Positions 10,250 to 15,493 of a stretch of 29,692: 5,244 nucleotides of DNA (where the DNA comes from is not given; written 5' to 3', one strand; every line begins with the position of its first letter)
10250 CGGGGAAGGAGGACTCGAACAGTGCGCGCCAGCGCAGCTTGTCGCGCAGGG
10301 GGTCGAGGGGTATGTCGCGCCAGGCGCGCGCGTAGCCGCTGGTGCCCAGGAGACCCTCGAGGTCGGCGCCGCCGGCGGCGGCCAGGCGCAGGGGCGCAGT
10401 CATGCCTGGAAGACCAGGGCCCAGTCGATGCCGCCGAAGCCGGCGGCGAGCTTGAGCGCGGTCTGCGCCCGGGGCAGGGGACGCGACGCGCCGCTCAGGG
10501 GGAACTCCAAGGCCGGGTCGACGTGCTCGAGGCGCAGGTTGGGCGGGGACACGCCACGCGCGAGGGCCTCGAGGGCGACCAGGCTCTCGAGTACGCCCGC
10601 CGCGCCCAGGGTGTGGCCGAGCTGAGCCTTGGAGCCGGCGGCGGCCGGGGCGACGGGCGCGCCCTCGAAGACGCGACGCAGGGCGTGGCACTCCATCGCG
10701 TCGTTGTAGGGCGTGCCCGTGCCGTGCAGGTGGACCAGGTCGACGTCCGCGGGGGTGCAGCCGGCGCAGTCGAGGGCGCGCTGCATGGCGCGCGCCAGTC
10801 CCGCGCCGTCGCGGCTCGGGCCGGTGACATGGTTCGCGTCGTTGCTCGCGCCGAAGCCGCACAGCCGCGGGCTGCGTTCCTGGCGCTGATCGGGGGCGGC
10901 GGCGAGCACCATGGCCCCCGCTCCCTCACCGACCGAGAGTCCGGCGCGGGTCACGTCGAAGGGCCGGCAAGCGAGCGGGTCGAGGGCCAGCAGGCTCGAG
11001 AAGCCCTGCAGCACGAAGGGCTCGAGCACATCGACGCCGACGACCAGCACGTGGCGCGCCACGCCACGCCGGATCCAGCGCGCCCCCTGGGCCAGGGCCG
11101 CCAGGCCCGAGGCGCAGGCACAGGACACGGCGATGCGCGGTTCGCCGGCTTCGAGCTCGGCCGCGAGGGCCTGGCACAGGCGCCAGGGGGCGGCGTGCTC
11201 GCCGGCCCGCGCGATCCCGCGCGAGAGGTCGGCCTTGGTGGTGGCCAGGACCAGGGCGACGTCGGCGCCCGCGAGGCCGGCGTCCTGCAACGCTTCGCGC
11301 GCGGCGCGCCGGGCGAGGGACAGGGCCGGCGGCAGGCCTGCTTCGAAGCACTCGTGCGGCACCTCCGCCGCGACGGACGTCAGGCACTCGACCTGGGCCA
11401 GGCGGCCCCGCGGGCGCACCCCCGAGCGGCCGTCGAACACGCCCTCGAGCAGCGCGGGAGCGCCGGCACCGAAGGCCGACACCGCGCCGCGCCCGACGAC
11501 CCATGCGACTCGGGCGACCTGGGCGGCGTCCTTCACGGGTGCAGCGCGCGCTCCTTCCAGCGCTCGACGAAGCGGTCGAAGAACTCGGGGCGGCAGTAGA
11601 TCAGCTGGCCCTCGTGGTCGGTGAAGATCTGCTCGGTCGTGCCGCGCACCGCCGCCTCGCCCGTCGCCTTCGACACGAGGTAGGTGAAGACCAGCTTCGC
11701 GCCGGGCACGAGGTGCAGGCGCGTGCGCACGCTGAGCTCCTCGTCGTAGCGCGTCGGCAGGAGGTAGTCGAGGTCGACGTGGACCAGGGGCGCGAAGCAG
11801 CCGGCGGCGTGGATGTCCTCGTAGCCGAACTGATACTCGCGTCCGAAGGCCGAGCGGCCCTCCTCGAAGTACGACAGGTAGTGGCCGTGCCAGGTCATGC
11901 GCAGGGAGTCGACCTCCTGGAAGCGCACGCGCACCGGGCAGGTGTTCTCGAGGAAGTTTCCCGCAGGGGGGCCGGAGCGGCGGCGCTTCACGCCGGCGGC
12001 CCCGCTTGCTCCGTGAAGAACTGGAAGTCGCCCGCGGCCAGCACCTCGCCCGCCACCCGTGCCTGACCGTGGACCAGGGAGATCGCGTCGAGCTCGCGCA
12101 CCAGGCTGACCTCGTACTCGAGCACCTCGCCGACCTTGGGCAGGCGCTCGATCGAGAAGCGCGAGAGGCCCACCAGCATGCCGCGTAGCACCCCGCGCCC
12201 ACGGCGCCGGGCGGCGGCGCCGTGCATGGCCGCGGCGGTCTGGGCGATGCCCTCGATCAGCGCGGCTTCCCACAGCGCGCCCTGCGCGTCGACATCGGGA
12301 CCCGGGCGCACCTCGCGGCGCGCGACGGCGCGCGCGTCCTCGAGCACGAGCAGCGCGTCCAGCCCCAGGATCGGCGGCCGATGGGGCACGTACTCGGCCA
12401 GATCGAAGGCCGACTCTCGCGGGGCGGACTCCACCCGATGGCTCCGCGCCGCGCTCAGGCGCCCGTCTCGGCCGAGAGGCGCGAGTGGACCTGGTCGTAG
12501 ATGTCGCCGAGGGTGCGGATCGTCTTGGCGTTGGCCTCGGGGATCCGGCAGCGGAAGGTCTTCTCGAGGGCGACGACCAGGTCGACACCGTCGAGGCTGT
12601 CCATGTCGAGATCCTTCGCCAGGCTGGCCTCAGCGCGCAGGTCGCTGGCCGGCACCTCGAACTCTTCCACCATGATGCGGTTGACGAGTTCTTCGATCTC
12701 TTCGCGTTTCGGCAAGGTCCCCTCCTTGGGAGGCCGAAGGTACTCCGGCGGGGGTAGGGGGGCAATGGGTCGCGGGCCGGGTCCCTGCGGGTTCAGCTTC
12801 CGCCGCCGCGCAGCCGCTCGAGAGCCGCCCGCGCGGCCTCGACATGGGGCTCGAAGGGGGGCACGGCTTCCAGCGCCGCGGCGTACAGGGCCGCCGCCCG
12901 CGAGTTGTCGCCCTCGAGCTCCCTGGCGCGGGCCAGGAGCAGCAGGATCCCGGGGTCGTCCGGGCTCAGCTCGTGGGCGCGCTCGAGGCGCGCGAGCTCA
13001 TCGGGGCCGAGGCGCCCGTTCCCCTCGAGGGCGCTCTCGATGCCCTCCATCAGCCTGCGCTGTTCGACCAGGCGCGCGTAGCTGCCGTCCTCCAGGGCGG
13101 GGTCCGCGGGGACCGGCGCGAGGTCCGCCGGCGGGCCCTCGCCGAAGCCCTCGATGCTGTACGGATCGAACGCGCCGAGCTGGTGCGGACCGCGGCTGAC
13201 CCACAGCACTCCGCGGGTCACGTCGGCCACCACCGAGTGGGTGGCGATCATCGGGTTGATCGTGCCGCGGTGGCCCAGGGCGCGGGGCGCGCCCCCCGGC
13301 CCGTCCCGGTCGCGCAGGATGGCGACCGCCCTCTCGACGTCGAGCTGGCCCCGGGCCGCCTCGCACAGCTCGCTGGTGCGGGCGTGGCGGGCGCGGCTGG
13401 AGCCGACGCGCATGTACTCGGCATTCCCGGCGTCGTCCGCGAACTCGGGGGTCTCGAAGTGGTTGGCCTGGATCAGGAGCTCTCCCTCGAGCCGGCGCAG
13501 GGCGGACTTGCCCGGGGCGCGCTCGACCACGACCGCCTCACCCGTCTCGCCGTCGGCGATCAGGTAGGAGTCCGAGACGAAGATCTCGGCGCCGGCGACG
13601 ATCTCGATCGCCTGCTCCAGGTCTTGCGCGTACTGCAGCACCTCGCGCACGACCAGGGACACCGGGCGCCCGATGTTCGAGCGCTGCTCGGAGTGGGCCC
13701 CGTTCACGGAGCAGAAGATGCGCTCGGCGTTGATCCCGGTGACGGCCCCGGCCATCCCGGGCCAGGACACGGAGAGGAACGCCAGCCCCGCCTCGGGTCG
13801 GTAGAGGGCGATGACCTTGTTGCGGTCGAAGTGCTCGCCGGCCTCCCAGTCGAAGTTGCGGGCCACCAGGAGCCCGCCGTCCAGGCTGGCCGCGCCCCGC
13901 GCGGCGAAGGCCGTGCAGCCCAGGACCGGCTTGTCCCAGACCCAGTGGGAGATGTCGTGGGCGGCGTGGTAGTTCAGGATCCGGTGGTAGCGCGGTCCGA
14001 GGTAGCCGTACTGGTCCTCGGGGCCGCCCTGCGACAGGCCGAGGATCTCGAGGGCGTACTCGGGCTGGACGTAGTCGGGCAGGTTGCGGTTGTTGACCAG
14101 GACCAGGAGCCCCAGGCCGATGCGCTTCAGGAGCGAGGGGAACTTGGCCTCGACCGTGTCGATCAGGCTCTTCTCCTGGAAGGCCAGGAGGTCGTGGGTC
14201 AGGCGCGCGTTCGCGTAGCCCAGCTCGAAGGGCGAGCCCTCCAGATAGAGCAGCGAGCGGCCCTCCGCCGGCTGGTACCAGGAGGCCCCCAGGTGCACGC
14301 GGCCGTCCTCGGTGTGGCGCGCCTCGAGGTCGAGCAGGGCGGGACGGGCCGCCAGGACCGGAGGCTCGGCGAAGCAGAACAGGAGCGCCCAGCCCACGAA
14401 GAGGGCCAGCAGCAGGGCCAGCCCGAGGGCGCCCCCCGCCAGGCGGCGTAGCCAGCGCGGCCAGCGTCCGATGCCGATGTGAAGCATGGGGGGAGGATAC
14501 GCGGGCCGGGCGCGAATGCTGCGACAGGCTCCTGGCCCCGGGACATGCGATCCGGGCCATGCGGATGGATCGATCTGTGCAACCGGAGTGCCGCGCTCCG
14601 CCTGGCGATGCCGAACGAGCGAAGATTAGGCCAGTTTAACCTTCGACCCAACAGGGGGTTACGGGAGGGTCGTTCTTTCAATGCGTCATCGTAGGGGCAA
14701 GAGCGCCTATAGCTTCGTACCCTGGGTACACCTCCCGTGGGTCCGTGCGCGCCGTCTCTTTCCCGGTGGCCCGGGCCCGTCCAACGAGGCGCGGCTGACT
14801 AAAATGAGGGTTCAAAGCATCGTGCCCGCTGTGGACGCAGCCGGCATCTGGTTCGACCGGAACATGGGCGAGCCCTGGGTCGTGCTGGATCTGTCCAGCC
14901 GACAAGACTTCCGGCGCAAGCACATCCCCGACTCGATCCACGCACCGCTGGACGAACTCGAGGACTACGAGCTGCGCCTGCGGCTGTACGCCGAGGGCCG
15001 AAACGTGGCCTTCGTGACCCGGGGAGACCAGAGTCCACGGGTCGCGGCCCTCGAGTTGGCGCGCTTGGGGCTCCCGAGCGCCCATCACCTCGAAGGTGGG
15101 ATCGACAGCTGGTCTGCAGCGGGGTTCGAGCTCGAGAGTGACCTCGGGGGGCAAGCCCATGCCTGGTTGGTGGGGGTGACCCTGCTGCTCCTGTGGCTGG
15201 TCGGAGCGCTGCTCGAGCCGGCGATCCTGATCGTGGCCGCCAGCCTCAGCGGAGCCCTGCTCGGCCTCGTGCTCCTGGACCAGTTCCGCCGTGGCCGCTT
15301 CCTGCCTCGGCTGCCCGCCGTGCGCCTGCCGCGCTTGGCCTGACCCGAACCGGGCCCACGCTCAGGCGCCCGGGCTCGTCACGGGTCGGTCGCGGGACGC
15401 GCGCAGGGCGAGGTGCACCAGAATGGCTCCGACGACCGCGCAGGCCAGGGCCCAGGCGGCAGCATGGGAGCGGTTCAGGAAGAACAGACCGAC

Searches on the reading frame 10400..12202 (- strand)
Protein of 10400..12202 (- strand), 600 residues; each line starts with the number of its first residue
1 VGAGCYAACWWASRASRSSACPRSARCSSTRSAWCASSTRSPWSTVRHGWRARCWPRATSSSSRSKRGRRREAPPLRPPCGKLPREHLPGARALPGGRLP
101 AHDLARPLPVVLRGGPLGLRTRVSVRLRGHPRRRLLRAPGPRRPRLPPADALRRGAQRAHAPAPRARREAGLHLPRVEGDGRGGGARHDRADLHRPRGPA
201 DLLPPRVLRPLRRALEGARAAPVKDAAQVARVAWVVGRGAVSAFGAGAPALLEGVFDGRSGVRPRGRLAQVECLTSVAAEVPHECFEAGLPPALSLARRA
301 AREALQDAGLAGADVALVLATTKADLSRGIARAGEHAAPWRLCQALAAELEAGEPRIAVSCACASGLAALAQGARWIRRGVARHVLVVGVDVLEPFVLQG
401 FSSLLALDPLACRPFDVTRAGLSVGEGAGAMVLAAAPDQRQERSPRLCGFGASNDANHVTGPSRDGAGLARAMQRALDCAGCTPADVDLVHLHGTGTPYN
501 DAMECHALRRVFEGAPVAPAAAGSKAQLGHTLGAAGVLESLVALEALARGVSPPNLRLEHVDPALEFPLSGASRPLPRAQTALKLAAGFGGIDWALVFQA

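Call 13: search_protein_families(library=pfam, proteins=[window:10400-12202:-], max_evalue=0.001)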
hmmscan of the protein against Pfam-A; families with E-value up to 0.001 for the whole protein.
window:10400-12202:- (600 aa): 4 families
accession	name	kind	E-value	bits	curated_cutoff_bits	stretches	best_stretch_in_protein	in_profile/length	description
PF02801.28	Ketoacyl-synt_C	-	4.3e-29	101.4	20.8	1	448-558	5-118/119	Beta-ketoacyl synthase, C-terminal domain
PF00109.32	ketoacyl-synt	-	5.9e-14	52.7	20.8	1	292-435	88-248/252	Beta-ketoacyl synthase, N-terminal domain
PF00108.29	Thiolase_N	-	1.3e-05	25.2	26.4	1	293-391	23-113/260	Thiolase, N-terminal domain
PF08545.16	ACP_syn_III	-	8e-05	22.9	24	1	359-394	3-38/80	3-Oxoacyl-[acyl-carrier-protein (ACP)] synthase III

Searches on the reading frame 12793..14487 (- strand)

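Call 12: search_protein_families(library=pfam, proteins=[window:12793-14487:-], max_evalue=0.001)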
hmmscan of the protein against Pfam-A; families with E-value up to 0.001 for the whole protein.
window:12793-14487:- (564 aa): 2 families
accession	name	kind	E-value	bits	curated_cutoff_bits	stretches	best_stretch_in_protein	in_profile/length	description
PF03417.21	AAT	-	1e-17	65.1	23.2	1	205-396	6-186/225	Acyl-coenzyme A:6-aminopenicillanic acid acyl-transferase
PF14559.12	TPR_19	-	9.1e-05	23.2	25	1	498-556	11-68/68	Tetratricopeptide repeat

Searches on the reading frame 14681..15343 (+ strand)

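Call 12: search_protein_families(library=pfam, proteins=[window:14681-15343:+], max_evalue=0.001)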
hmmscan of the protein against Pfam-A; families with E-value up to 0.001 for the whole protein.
window:14681-15343:+ (220 aa): 1 family
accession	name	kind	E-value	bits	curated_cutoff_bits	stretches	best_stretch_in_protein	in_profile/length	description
PF00581.25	Rhodanese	-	2e-10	41.5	22.2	1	57-147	4-102/102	Rhodanese-like domain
